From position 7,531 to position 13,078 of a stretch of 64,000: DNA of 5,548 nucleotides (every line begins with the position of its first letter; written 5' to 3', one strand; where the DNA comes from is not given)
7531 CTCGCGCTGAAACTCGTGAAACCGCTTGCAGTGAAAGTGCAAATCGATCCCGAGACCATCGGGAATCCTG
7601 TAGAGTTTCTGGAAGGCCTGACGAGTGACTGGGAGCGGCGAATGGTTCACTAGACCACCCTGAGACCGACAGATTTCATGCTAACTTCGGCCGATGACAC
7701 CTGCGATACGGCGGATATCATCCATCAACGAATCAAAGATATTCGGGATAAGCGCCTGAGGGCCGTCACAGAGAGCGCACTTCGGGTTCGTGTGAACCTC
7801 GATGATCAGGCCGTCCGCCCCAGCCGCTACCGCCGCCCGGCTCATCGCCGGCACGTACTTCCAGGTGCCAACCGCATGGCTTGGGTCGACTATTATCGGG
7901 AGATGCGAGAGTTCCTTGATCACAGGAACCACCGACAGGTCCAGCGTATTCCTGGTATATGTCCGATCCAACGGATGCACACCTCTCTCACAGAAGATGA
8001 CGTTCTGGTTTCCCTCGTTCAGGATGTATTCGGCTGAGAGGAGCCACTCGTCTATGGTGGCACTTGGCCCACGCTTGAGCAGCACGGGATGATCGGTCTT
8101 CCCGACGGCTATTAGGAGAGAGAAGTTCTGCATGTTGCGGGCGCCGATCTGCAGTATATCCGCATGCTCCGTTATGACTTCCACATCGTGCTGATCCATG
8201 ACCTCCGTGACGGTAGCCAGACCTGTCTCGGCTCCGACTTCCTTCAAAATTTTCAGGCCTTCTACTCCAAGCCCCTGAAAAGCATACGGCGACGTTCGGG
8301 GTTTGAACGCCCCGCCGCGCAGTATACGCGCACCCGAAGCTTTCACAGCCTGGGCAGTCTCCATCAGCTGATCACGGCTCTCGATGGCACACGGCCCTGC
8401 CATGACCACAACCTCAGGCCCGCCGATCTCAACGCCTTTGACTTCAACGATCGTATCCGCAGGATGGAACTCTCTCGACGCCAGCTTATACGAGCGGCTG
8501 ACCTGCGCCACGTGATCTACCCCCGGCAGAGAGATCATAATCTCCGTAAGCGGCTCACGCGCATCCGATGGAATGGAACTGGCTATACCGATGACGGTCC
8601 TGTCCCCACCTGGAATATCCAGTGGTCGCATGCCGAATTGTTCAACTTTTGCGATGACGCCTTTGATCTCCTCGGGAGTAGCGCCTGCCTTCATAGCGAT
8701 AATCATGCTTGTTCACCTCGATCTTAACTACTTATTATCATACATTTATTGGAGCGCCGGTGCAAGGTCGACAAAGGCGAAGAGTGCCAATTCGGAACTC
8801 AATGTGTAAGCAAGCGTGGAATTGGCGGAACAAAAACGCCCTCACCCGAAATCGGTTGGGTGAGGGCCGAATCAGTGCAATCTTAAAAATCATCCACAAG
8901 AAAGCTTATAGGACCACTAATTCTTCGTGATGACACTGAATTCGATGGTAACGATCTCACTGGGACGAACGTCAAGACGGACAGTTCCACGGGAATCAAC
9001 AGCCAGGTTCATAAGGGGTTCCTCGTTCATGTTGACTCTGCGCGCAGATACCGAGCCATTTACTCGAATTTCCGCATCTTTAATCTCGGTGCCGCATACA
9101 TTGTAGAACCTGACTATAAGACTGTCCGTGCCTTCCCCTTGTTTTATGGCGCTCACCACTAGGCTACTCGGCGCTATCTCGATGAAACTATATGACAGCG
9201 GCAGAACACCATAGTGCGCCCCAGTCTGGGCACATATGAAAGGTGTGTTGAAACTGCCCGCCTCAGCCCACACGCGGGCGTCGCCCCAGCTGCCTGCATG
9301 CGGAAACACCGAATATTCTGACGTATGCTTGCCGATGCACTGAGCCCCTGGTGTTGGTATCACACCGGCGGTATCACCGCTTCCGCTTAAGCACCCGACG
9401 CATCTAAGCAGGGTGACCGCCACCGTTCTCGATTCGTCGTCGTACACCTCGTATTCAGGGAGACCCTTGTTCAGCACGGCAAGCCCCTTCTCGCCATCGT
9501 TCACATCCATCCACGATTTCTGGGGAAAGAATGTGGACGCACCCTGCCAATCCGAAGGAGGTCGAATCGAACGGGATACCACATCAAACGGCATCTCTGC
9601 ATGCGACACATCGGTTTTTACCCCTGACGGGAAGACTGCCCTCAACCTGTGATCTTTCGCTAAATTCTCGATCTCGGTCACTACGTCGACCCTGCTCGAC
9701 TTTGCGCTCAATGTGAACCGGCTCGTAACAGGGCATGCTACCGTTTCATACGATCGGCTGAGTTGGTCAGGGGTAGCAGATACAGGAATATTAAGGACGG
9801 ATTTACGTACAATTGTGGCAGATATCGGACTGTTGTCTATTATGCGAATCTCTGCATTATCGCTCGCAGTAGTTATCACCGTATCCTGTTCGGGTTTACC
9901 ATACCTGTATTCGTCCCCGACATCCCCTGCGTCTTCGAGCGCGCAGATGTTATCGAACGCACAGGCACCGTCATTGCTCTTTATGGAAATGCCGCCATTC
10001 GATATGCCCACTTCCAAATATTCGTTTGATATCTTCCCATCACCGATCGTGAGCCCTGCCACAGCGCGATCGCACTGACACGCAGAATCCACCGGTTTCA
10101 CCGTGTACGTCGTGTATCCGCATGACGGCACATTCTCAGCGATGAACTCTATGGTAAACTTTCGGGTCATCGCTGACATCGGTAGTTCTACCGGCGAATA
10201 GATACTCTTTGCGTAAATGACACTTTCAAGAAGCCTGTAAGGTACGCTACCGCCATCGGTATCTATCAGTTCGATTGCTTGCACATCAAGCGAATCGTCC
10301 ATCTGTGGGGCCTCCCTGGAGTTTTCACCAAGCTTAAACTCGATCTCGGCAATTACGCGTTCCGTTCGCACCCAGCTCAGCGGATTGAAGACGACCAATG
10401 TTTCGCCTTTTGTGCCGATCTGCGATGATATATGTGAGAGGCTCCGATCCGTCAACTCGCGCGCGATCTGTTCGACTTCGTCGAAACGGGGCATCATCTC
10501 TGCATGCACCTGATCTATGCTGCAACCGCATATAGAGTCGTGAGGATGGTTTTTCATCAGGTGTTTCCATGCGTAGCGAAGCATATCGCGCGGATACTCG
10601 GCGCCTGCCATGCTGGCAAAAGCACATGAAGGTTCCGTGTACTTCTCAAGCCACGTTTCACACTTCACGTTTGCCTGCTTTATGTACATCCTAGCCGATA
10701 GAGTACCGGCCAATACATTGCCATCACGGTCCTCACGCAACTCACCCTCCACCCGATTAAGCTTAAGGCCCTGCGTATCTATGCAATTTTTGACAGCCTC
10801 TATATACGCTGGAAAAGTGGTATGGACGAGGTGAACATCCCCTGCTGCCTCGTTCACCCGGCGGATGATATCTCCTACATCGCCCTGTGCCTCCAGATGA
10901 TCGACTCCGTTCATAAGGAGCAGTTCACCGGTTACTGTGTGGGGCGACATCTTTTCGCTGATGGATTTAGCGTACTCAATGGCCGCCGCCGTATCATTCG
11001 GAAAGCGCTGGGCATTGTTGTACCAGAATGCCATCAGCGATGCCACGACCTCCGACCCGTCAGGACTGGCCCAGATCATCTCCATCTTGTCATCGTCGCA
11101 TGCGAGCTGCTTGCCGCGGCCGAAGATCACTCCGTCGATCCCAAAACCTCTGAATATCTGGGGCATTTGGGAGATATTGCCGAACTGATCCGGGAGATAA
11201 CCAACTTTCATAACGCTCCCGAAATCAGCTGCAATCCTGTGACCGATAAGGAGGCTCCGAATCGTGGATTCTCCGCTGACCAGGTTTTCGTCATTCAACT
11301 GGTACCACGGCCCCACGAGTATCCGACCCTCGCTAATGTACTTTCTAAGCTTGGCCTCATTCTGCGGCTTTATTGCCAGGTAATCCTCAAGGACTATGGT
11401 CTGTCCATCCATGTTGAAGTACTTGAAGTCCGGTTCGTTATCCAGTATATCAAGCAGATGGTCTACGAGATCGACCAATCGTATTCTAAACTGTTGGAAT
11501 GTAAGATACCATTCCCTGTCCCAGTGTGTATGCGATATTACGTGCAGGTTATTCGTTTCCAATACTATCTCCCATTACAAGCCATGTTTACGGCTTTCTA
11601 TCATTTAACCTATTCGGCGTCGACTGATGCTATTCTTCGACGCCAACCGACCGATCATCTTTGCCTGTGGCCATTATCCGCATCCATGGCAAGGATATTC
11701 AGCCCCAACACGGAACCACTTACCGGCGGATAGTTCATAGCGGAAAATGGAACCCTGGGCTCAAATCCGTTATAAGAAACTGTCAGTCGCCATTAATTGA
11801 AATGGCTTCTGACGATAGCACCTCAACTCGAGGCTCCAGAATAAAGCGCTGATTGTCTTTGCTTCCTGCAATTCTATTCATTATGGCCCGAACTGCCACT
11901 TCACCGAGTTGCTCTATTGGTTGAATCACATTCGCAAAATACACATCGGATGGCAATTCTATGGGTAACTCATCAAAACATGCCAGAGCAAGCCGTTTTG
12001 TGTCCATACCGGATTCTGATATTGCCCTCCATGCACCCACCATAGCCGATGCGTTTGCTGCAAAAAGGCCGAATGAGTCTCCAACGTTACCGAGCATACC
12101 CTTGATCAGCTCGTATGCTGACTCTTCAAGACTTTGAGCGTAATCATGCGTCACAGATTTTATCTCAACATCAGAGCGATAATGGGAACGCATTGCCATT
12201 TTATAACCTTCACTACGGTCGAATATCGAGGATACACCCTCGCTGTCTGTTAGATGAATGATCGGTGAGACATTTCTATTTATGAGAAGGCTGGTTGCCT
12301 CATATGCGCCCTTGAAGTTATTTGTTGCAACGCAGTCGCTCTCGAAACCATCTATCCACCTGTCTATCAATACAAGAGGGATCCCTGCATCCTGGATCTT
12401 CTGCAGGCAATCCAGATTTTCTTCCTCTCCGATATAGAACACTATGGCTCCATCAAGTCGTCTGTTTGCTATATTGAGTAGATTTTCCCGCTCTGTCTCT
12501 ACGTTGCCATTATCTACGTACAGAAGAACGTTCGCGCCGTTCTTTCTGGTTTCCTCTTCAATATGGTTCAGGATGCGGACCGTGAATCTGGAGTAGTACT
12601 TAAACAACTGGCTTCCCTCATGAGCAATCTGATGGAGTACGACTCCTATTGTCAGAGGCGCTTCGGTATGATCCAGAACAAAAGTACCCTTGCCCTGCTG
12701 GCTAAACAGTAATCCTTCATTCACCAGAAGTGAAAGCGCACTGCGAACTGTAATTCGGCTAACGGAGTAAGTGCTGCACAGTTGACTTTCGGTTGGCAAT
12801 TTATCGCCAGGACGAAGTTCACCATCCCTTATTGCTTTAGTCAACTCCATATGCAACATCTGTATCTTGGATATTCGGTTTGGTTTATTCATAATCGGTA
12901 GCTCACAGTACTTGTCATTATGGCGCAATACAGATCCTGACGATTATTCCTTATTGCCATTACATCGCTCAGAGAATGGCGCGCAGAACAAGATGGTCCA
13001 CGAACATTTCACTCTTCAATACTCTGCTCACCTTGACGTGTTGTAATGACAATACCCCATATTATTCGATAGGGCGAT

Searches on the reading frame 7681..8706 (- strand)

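Call 70: search_protein_families(library=pfam, proteins=[window:7681-8706:-], max_evalue=0.0001)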
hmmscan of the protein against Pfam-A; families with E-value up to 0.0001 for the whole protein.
window:7681-8706:- (341 aa): 3 families
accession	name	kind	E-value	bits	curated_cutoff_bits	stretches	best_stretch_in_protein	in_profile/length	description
PF00793.26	DAHP_synth_1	-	2.3e-77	260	25.5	1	87-324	4-254/270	DAHP synthetase I family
PF18152.6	DAHP_snth_FXD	-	2.2e-11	43.8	27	1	1-70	1-66/67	DAHP synthase ferredoxin-like domain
PF03102.20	NeuB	-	2.3e-07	31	22.1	1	146-339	53-237/241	NeuB family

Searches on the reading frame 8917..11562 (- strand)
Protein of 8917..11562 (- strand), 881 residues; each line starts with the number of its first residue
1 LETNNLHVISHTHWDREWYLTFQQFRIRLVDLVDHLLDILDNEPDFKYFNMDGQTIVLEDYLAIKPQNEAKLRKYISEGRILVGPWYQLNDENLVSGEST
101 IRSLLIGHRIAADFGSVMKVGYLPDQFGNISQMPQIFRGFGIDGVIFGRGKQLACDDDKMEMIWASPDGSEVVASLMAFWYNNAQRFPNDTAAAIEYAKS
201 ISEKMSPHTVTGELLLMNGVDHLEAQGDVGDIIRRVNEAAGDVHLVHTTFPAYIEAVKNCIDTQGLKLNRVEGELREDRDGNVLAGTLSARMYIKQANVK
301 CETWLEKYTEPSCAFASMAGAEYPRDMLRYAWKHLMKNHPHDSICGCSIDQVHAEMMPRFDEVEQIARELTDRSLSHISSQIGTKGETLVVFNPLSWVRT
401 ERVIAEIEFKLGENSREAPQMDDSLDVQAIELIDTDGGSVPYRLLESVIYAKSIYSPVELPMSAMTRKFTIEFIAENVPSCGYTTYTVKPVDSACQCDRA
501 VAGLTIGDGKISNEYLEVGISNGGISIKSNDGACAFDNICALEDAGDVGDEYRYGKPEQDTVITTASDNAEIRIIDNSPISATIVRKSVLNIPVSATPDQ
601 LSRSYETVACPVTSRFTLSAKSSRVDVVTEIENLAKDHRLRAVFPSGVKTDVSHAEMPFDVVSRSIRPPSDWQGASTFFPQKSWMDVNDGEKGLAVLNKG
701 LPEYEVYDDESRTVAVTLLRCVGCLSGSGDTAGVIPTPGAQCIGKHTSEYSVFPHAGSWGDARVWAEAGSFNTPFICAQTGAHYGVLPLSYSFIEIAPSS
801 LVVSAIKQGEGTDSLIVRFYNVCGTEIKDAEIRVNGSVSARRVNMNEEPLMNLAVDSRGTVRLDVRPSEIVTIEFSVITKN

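Call 55: search_protein_families(library=pfam, proteins=[window:8917-11562:-], max_evalue=0.0001)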
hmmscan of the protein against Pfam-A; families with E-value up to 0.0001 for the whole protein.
window:8917-11562:- (881 aa): 4 families
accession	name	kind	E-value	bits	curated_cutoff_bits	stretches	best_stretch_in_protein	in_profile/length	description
PF01074.27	Glyco_hydro_38N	-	4.1e-40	138.3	25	1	5-259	1-257/270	Glycosyl hydrolases family 38 N-terminal domain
PF07748.19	Glyco_hydro_38C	-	7.9e-15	56.1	25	1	511-720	1-198/206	Glycosyl hydrolases family 38 C-terminal domain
PF09261.16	Alpha-mann_mid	-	1.3e-13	51.3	31.1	1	285-377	4-95/96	Alpha mannosidase middle domain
PF17677.7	Glyco_hydro38C2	-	4.8e-12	46.3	22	1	801-873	2-72/72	Glycosyl hydrolases family 38 C-terminal beta sandwich domain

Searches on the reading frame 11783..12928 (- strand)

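Call 55: search_protein_families(library=pfam, proteins=[window:11783-12928:-], max_evalue=0.0001)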
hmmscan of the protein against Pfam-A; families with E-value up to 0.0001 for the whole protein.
window:11783-12928:- (381 aa): 5 families
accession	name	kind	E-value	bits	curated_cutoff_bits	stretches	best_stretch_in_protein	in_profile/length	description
PF00392.27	GntR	-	1.3e-20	73.3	27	1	26-84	6-64/64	Bacterial regulatory proteins, gntR family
PF13407.12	Peripla_BP_4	-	3.8e-17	63.1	35.1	1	114-356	11-257/258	Periplasmic binding protein domain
PF00532.27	Peripla_BP_1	-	1.1e-11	45.2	22.2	1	115-358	15-266/281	Periplasmic binding proteins and sugar binding domain of LacI family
PF13377.12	Peripla_BP_3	-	7.3e-07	29.8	26.5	1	215-366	4-159/167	Periplasmic binding protein-like domain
PF14502.12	HTH_41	-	1.5e-05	24.7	25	1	40-83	2-47/48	Helix-turn-helix domain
